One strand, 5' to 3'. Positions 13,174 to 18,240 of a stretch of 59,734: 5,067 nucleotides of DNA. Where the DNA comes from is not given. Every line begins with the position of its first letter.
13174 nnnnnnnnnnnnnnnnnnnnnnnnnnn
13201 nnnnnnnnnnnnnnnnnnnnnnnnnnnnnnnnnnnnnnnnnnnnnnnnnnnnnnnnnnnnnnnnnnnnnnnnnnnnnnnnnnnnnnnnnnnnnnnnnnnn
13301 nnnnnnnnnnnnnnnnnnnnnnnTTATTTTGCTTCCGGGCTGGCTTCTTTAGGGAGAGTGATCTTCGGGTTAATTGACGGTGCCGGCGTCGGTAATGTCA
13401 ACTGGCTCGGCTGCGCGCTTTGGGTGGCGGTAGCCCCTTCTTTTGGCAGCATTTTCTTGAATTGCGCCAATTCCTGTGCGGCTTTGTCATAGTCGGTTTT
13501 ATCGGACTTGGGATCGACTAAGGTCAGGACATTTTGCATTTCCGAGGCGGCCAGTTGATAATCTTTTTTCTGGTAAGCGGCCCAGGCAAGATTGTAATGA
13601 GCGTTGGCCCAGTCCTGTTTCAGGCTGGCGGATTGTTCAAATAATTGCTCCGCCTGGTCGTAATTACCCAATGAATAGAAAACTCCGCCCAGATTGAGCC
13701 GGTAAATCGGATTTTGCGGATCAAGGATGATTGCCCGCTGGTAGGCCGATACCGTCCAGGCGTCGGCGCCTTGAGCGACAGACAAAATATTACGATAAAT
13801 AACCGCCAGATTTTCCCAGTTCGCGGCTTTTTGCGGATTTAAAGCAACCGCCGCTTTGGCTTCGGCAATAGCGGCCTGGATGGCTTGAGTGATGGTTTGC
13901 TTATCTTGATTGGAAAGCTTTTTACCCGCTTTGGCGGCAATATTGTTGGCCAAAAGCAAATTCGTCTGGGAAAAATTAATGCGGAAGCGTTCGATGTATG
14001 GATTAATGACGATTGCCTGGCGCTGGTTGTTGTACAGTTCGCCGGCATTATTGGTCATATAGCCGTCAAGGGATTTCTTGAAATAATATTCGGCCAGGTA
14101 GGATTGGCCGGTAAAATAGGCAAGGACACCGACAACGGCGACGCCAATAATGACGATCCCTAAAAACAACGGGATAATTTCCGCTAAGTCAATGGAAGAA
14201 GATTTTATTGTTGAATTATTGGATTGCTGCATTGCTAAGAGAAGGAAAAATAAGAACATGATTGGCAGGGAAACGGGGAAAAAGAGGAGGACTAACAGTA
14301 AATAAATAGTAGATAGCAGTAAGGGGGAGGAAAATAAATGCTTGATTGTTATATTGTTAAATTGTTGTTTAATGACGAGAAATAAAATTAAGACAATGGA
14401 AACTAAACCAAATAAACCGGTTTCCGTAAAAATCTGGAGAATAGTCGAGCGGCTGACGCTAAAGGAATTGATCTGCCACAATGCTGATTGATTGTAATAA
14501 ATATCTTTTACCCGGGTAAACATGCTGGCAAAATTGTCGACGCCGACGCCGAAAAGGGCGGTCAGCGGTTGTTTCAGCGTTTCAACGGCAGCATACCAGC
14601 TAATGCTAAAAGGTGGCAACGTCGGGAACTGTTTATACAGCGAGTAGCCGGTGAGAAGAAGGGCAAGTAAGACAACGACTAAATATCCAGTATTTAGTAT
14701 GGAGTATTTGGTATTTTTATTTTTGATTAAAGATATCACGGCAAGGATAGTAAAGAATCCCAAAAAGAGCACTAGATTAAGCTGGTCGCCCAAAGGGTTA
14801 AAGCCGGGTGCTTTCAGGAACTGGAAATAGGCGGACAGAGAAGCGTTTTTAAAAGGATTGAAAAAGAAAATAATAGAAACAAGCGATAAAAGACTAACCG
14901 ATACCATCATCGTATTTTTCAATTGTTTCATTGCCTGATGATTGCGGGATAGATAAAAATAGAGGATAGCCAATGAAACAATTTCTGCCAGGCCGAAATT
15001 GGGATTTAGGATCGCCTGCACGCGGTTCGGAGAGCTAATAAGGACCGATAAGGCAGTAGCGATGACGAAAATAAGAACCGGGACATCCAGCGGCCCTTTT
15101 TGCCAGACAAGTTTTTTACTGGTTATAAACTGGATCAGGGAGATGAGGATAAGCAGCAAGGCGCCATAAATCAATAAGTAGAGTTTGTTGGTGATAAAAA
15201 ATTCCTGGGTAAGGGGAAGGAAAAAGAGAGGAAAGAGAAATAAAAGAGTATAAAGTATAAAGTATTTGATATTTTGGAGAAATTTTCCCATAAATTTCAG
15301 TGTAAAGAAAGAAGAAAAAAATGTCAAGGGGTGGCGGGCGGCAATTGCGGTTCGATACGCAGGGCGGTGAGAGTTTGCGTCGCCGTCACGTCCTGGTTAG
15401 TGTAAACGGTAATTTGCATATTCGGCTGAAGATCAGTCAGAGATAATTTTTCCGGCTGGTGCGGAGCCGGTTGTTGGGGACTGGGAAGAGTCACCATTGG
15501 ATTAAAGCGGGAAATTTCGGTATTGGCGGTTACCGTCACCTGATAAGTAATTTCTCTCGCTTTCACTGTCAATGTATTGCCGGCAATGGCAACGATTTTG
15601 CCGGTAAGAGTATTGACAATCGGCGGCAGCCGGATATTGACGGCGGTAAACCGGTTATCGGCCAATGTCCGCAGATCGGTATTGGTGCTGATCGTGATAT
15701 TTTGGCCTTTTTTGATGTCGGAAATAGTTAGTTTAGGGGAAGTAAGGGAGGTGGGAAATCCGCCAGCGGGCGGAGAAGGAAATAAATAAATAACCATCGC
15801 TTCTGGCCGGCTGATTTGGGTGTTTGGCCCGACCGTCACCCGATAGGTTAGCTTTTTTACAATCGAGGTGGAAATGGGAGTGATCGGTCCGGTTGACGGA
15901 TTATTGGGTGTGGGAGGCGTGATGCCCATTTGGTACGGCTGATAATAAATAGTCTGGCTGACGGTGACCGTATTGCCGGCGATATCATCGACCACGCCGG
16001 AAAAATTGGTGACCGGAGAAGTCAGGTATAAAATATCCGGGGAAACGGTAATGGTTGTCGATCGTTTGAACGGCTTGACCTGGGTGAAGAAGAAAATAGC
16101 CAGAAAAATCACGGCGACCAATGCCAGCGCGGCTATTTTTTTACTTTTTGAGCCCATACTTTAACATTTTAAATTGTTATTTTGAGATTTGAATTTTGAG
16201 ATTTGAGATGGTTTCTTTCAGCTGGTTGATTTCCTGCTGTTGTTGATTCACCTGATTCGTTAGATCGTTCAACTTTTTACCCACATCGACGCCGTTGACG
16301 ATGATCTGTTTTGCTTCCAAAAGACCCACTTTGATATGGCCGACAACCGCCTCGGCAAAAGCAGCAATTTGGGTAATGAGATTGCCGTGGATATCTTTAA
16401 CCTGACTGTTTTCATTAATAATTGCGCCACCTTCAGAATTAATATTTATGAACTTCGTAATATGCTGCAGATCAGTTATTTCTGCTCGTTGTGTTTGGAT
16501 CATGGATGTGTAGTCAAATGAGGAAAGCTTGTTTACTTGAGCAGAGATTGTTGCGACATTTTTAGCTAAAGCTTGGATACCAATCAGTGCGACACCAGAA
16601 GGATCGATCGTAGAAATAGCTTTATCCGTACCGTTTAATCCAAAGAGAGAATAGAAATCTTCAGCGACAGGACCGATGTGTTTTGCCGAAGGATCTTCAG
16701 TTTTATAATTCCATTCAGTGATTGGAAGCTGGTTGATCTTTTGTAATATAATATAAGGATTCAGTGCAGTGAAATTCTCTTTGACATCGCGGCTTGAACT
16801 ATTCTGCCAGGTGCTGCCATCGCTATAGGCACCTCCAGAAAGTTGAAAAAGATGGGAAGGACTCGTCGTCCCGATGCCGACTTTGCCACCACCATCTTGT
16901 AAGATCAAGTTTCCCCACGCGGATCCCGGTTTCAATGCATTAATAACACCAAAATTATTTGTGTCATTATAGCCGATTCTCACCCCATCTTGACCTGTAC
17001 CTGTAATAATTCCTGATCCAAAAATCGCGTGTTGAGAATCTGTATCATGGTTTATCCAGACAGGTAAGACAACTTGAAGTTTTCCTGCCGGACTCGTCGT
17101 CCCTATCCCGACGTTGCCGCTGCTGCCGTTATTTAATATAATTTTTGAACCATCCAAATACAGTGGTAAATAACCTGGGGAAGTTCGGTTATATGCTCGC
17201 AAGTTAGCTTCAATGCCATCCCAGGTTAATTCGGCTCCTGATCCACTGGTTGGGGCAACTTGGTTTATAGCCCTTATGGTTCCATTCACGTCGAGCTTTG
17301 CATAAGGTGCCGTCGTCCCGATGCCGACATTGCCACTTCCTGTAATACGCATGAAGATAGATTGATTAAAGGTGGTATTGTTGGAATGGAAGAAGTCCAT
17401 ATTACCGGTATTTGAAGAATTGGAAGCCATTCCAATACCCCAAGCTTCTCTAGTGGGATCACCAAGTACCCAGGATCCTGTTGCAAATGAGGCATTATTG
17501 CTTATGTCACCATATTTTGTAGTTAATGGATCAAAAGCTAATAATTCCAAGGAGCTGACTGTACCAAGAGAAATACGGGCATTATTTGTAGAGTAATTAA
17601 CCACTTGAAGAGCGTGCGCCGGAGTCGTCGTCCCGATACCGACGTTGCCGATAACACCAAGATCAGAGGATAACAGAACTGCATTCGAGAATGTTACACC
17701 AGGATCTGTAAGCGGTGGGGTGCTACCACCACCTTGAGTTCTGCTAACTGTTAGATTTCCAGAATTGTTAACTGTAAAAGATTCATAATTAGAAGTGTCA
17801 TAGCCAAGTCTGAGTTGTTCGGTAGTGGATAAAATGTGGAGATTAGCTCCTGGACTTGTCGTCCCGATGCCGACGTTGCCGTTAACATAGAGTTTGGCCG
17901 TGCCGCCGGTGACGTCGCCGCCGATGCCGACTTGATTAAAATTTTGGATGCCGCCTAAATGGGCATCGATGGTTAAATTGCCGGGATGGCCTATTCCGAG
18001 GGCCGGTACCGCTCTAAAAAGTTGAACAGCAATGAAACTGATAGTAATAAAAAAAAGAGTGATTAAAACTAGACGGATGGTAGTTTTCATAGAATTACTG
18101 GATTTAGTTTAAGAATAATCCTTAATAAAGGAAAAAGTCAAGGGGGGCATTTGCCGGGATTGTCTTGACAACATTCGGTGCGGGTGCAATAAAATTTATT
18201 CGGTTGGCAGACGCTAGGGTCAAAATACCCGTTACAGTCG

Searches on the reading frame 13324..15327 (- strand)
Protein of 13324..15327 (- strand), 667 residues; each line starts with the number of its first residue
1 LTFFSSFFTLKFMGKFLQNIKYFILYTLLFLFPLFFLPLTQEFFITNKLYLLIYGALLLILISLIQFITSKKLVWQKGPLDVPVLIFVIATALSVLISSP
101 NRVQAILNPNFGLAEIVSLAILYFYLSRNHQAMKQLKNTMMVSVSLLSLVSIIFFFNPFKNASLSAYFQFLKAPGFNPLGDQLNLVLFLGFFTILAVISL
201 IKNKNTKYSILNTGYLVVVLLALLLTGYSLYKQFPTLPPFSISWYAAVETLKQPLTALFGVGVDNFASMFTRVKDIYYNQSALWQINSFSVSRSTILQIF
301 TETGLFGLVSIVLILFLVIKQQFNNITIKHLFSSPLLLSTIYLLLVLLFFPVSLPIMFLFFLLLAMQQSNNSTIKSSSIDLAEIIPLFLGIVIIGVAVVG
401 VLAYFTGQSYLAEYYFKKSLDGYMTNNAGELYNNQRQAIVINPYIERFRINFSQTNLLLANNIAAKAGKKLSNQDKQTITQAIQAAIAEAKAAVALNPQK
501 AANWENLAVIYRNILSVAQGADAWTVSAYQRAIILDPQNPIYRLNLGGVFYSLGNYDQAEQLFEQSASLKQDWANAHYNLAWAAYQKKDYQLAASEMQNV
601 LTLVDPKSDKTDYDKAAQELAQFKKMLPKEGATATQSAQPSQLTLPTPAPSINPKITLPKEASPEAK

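Call 40: search_protein_families(library=pfam, proteins=[window:13324-15327:-], max_evalue=0.001)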
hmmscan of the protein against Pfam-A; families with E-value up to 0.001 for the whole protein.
window:13324-15327:- (667 aa): 9 families
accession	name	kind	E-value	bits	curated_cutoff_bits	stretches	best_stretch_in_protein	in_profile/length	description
PF13432.12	TPR_16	-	1.1e-08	35.8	32.7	1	527-567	18-58/65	Tetratricopeptide repeat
PF13414.12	TPR_11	-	6.5e-08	32.6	26.8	1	528-554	16-42/42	TPR repeat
PF13424.12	TPR_12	-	2.2e-07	31.4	30.1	1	544-595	7-66/77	Tetratricopeptide repeat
PF13176.12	TPR_7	-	8.3e-06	25.9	27.9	0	544-571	3-30/36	Tetratricopeptide repeat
PF07719.23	TPR_2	-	1.8e-05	24.9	27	0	574-603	1-30/34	Tetratricopeptide repeat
PF14559.12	TPR_19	-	3e-05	24.7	25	1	526-577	11-62/68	Tetratricopeptide repeat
PF23914.1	TPR_CcmH_CycH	-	3.9e-05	24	42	1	463-609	19-156/158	Cytochrome c-type biogenesis protein H TPR domain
PF13431.12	TPR_17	-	4.3e-05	23.9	24.4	0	528-561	1-34/34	Tetratricopeptide repeat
PF00515.34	TPR_1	-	0.00036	20.7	27.8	0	544-570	5-31/34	Tetratricopeptide repeat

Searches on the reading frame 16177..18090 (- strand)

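Call 40: search_protein_families(library=pfam, proteins=[window:16177-18090:-], max_evalue=0.001)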
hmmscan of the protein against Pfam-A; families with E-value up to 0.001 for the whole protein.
window:16177-18090:- (637 aa): 1 family
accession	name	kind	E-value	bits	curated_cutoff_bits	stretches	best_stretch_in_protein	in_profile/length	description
PF13884.11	Peptidase_S74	-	5.9e-08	33.3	22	1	432-482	1-52/58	Chaperone of endosialidase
